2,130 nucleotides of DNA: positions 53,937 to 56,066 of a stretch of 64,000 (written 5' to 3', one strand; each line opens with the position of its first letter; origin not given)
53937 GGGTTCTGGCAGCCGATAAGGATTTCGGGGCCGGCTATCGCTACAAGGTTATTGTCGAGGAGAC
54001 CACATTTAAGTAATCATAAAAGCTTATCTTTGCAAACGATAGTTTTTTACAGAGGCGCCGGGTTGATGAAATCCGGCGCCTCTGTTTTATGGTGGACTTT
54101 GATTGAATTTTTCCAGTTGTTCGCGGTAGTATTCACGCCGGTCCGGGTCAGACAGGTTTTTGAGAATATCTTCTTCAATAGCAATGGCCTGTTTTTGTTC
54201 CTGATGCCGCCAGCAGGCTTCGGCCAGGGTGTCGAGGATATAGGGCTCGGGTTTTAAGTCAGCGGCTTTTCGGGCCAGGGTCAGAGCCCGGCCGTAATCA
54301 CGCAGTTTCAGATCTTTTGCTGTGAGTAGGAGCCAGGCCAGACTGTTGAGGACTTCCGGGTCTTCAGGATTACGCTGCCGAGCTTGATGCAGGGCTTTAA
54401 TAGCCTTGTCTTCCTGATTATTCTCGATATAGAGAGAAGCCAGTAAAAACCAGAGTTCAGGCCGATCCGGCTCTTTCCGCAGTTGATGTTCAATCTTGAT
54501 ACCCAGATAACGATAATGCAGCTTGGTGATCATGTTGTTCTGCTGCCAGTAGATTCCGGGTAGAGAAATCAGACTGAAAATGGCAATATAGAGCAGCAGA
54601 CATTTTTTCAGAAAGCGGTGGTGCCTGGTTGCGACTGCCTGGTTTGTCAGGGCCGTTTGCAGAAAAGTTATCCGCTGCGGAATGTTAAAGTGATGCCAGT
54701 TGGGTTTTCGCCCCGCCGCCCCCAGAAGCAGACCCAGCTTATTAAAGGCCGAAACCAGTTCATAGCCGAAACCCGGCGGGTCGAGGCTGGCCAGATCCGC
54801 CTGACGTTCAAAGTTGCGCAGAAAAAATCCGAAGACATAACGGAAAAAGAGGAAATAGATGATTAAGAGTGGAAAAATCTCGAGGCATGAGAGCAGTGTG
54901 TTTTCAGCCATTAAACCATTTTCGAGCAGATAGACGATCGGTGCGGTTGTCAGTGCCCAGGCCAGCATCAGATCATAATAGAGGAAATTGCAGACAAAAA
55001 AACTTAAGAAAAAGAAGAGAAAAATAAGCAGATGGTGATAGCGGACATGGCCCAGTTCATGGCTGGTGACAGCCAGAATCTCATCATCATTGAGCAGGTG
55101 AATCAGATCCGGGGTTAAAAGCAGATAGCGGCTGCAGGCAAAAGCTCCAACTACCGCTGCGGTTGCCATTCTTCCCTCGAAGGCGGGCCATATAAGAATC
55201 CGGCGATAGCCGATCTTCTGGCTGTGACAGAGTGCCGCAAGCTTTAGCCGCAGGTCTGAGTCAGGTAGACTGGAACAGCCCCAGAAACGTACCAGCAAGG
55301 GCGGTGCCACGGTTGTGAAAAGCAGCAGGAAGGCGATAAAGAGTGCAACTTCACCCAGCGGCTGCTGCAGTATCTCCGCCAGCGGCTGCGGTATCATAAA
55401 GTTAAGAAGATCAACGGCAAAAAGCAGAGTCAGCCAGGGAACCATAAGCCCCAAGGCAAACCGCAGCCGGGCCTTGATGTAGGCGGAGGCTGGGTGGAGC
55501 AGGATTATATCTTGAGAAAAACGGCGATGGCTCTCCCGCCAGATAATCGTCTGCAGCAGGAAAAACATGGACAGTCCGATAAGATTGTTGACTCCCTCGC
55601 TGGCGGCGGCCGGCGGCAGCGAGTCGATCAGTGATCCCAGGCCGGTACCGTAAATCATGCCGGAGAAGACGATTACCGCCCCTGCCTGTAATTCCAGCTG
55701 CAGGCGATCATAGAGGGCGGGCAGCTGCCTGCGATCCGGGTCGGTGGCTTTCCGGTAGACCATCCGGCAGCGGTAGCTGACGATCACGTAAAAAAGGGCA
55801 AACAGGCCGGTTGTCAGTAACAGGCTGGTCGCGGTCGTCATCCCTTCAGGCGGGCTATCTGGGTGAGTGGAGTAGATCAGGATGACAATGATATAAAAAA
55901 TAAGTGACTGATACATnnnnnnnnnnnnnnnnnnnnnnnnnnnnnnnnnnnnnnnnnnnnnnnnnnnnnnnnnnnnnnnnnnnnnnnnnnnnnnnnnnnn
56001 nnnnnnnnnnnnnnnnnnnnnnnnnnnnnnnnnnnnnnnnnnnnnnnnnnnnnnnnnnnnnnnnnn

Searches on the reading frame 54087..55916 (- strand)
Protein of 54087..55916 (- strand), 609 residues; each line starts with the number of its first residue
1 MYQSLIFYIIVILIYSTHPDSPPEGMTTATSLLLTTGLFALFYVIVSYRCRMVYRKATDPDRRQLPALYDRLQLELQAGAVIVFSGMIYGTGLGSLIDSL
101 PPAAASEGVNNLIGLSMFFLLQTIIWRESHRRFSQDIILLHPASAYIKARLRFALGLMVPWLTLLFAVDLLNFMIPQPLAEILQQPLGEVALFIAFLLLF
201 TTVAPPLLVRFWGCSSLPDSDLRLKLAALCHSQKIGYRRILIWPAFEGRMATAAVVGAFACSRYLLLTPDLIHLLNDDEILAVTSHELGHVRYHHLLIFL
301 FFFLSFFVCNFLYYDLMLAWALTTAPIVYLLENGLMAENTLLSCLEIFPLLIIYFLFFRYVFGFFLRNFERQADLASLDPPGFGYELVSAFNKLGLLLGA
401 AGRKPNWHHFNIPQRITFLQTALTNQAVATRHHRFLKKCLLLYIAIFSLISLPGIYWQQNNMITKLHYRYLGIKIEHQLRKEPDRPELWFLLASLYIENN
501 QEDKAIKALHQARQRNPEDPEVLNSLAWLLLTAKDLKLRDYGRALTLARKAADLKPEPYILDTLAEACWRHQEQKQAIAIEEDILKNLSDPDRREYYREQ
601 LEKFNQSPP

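Call 71: search_protein_families(library=pfam, proteins=[window:54087-55916:-], max_evalue=1e-8)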
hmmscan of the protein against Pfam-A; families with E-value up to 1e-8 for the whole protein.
window:54087-55916:- (609 aa): 2 families
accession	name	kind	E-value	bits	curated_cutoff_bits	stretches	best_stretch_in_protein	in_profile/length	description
PF23914.1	TPR_CcmH_CycH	-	2.1e-10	41.1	42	1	460-594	24-157/158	Cytochrome c-type biogenesis protein H TPR domain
PF14559.12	TPR_19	-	4.6e-09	36.9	25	0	479-529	18-68/68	Tetratricopeptide repeat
